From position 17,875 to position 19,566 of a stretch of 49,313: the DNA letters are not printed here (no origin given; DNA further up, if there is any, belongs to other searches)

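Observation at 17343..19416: Corrinoid protein plus MtmB-family methyltransferase that lacks the pyrrolysine codon: possible new substrate class (secondary amine such as sarcosine or an N-methyl heterocycle)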

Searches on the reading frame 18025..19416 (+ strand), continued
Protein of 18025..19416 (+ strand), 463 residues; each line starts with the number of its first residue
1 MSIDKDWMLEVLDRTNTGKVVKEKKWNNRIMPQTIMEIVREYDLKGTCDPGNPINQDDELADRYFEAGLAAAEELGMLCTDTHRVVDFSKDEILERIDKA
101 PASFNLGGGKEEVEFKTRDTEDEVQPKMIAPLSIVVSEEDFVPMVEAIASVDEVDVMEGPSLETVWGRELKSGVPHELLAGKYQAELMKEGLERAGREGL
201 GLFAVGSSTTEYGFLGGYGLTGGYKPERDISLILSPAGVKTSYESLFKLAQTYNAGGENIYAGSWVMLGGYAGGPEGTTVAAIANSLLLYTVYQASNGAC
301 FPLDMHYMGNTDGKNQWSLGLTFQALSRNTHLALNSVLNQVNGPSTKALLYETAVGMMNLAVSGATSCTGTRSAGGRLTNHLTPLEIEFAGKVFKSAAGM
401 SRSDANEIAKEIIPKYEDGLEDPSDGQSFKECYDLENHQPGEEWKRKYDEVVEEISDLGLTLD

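Call 27: find_encoding_contigs(protein=P0020, flank=8000, max_places=2)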
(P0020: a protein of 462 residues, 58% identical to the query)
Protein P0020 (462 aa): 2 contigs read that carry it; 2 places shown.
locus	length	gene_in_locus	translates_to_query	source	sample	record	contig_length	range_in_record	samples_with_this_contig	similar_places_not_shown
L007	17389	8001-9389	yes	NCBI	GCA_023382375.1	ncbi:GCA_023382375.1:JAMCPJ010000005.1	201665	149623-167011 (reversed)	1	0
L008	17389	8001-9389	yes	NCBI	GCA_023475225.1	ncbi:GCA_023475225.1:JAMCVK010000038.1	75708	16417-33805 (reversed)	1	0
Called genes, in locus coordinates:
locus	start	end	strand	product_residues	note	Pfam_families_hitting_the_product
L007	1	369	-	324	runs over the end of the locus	PF10882:bPH_5 (faint), PF07853:DUF1648 (weak)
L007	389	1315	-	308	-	PF01063:Aminotran_4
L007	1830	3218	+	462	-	PF01547:SBP_bac_1, PF13416:SBP_bac_8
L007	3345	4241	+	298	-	PF00528:BPD_transp_1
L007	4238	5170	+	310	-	PF00528:BPD_transp_1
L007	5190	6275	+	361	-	PF00005:ABC_tran, PF13304:AAA_21 (faint), PF17912:OB_MalK (weak), PF08402:TOBE_2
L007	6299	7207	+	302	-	PF00809:Pterin_bind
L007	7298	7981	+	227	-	PF02607:B12-binding_2, PF02310:B12-binding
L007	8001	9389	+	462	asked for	PF05369:MtmB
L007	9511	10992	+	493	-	PF00370:FGGY_N, PF02782:FGGY_C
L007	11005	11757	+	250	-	PF01791:DeoC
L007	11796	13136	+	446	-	PF01565:FAD_binding_4, PF02913:FAD-oxidase_C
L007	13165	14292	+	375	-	PF13183:Fer4_8, PF13534:Fer4_17 (weak), PF02754:CCG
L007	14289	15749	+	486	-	PF22039:HUTI_composite_bact, PF01979:Amidohydro_1, PF07969:Amidohydro_3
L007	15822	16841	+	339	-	PF08240:ADH_N, PF16912:Glu_dehyd_C, PF00107:ADH_zinc_N, PF13602:ADH_zinc_N_2 (weak)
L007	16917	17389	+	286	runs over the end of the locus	PF01913:FTR, PF02741:FTR_C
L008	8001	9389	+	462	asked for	PF05369:MtmB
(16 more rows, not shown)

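Call 28: search_protein_representatives(protein=window:18025-19416:+)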
Query: 463 residues. Proteins with E-value up to 0.001 (for the whole library): 869; up to 1e-10: 478; up to 1e-30: 174. The best 150 are listed.
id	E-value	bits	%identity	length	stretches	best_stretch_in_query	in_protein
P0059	9.6e-170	581.7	57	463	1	1-460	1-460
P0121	4.4e-115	401.5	44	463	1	8-460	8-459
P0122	9.8e-107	374.0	42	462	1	9-460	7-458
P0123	6.6e-106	371.2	41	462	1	8-462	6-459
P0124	1.2e-104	367.1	39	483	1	8-462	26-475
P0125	1.7e-100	353.4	40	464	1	8-462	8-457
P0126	1.5e-98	346.9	37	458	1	5-460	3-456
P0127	6.8e-97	341.5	39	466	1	8-463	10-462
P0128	3.6e-96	339.1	39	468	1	7-462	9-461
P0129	4.7e-96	338.8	40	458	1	8-461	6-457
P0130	2.5e-95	336.4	39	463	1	7-463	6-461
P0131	6.7e-95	335.0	40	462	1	8-460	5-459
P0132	2.0e-93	330.1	39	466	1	8-460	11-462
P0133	2.7e-92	326.4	39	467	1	8-460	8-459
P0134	1.0e-88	314.6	38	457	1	8-462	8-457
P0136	2.4e-82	293.6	36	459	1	8-462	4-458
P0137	8.9e-79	281.8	34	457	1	8-462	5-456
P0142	1.6e-73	264.5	36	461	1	8-463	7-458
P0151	3.2e-66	240.4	34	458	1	8-461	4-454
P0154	4.1e-64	233.5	33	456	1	9-460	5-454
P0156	7.0e-63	229.4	33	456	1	8-461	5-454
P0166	4.3e-59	216.9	33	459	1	9-462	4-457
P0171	4.0e-57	210.4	31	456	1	10-461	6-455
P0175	7.1e-56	206.3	33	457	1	10-461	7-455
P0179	1.5e-54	201.9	32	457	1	8-462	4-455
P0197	4.8e-49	183.8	30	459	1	8-460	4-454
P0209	5.3e-47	177.1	30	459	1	9-461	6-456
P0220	8.0e-45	169.9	29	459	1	8-463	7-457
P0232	3.5e-43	164.5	28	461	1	8-461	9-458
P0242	7.2e-41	156.8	28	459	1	19-461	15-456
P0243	9.2e-41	156.5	28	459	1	17-461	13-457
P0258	8.4e-39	150.0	29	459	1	16-462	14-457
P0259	3.2e-38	148.1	28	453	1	18-459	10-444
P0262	1.8e-37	145.7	29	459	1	9-460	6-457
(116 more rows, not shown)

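Call 35: list_cluster_members(proteins=[P0232, P0259, P0171, P0154, P0151, P0156, P0142, P0175, P0179, P0121])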
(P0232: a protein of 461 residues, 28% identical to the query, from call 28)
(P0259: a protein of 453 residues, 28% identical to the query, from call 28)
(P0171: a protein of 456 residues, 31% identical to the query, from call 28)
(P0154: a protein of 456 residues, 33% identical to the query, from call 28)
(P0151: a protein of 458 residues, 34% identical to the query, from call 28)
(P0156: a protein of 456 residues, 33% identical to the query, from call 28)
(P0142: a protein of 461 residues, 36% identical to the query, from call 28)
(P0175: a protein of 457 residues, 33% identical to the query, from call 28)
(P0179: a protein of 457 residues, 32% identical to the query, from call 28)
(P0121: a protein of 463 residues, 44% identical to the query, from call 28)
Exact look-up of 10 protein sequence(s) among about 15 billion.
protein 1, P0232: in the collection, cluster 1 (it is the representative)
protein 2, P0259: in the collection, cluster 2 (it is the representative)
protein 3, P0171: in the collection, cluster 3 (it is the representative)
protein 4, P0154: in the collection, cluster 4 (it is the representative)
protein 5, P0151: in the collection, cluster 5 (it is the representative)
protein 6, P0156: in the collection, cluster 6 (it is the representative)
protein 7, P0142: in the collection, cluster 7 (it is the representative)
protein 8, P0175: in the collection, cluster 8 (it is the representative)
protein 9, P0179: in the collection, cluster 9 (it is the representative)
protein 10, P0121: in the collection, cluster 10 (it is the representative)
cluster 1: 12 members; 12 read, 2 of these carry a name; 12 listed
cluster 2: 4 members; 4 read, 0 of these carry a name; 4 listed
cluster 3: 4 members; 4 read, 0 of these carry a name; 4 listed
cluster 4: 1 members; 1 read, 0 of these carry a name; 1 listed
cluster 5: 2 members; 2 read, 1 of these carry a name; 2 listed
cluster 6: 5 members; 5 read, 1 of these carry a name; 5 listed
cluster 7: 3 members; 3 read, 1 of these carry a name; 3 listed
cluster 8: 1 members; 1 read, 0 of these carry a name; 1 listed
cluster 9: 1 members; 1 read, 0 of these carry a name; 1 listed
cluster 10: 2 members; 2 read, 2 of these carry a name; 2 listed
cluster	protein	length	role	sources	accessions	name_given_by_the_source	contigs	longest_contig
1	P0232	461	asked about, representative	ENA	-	-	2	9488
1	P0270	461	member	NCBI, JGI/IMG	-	methylamine--corrinoid protein Co-methyltransferase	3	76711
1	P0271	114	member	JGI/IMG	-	methylamine--corrinoid protein Co-methyltransferase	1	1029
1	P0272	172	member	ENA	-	-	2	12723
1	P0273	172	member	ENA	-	-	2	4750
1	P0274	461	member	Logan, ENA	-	-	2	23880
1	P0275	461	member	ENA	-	-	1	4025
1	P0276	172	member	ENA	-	-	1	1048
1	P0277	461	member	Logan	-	-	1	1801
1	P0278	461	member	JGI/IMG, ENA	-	-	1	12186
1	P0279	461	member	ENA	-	-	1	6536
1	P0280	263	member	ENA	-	-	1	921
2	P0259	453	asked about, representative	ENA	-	-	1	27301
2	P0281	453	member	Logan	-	-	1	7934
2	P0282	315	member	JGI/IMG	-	-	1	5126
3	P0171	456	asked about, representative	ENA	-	-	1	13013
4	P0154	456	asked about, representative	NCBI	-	-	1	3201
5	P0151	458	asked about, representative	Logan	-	-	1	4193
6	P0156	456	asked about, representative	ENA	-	-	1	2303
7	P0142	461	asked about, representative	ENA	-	-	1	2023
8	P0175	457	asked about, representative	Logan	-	-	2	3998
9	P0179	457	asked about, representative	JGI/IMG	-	-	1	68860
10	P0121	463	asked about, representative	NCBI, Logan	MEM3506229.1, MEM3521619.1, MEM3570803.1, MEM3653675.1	MAG: monomethylamine:corrinoid methyltransferase [Candidatus Bathyarchaeia archaeon]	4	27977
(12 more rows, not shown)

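Call 37: search_protein_families(library=ncbifam, proteins=[L001:7859-8902:+, L007:6299-7207:+], max_evalue=0.00001)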
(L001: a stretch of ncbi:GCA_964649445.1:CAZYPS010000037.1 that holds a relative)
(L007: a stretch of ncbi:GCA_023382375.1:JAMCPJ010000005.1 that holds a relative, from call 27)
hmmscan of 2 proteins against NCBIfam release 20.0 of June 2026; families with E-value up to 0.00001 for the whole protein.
L001:7859-8902:+ (347 aa): 2 families
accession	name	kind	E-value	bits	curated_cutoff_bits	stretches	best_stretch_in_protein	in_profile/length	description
NF004889.0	PRK06252.1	subfamily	3.9e-09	36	244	1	102-260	99-254/340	methylcobalamin:coenzyme M methyltransferase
NF040654.1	MtaA_Meth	equivalog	1.5e-08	34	400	1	106-259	100-251/337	methylcobamide:CoM methyltransferase MtaA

L007:6299-7207:+ (302 aa): 3 families
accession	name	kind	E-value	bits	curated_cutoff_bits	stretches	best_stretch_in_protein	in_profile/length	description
NF005719.0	PRK07535.1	domain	2.7e-44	151.3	259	1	52-300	13-262/268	methyltetrahydrofolate:corrinoid/iron-sulfur protein methyltransferase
NF040758.1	CODH_ACS_meth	exception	1.3e-18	67.3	370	1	106-293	71-259/261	carbon monoxide dehydrogenase/acetyl-CoA synthase methytransferase subunit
TIGR02082.1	metH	equivalog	5.3e-14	50.8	1010.85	1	53-276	357-595/1182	methionine synthase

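Call 43: find_related_loci(query=A3, collection=metagenome_contigs, flank=10000)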
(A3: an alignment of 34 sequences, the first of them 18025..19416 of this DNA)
Query A3 (463 aa) in metagenome_contigs; peptide patterns used: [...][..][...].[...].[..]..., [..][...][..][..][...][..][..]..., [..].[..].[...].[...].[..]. (x = any residue, [..] = any of these).
233 stretches matched a pattern; 108 encode a relative of the query (tblastn E <= 1e-3); the best 80 are kept; 79 distinct loci.
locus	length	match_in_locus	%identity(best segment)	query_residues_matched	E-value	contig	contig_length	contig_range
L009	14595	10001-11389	95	1-463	0e+0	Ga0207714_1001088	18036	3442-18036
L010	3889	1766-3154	60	1-463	0e+0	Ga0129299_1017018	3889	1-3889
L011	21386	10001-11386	60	1-463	0e+0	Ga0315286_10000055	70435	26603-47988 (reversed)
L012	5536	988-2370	59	1-462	0e+0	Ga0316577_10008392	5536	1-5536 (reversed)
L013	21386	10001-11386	59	1-463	0e+0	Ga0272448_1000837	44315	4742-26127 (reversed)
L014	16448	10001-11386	59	1-463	0e+0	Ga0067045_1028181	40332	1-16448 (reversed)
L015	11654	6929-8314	59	1-463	0e+0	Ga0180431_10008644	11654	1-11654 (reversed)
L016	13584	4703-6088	59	1-463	0e+0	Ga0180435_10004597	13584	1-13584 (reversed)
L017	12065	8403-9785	59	1-462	0e+0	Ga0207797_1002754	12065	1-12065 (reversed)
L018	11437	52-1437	58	1-463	0e+0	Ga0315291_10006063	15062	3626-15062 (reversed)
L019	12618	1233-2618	58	1-462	0e+0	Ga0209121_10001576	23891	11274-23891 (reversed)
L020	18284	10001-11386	57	1-462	0e+0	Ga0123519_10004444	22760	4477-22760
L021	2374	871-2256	58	1-463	0e+0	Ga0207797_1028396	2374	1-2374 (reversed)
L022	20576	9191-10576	59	1-463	0e+0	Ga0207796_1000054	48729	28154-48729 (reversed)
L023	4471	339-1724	57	1-462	0e+0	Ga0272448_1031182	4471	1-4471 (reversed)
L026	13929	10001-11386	56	1-463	0e+0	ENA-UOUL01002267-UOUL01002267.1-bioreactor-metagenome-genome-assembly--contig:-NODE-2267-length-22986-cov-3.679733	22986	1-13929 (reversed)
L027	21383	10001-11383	56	1-462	3e-179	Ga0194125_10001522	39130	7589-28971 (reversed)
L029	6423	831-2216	57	1-462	2e-180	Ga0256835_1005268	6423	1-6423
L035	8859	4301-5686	54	1-462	4e-171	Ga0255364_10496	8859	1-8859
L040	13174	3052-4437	52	1-462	5e-163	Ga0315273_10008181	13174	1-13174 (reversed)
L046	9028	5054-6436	51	3-463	3e-156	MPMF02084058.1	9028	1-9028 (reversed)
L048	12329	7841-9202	48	8-463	2e-141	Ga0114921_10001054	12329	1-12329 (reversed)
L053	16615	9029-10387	48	8-462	2e-139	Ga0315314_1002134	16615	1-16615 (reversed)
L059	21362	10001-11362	46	8-463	1e-135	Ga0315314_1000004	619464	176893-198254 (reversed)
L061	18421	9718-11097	48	1-463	7e-147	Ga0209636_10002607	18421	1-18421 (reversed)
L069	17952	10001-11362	44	8-463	6e-121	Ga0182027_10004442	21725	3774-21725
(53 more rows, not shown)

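Call 54: predict_structure(alignment_id=A3)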
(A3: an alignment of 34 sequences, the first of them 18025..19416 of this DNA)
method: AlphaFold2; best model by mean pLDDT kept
length: 463 residues; sequences in the alignment: 34
mean_pLDDT: 91.7   pTM: 0.93
mean pLDDT of the five models: 91.7, 90.9, 88.7, 88.2, 85.2
residues with pLDDT >= 90: 342; 70-90: 102; 50-70: 19; < 50: 0
segments of 3 or more residues with pLDDT < 50: none
pLDDT, mean of each block of 10 residues (from residue 1): 91 97 95 97 97 97 99 97 98 97 95 96 96 80 93 90 86 81 91 95 73 76 92 89 93 94 82 92 97 94 87 95 98 92 93 98 95 69 92 97 98 95 87 87 96 97 84
secondary structure, 60 per line:
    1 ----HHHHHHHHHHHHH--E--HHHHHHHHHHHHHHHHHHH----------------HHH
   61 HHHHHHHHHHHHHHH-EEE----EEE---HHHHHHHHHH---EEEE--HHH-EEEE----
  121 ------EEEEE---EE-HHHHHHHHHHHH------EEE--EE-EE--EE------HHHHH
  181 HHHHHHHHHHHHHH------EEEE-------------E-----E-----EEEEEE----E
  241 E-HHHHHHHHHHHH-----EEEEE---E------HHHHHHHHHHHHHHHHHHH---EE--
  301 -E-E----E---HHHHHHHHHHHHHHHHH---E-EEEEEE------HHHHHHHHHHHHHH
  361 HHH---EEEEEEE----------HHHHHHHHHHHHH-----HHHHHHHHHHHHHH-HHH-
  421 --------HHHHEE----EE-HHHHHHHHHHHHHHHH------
elements in order: H5-17 H23-41 H58-75 E77-79 E84-86 H90-99 E103-106 E113-116 E127-131 H138-149 E156-158 H176-194 E201-204 E230-235 H243-254 E260-264 H275-293 H313-329 E335-340 H347-363 E367-373 H384-396 H402-415 H429-432 H442-457
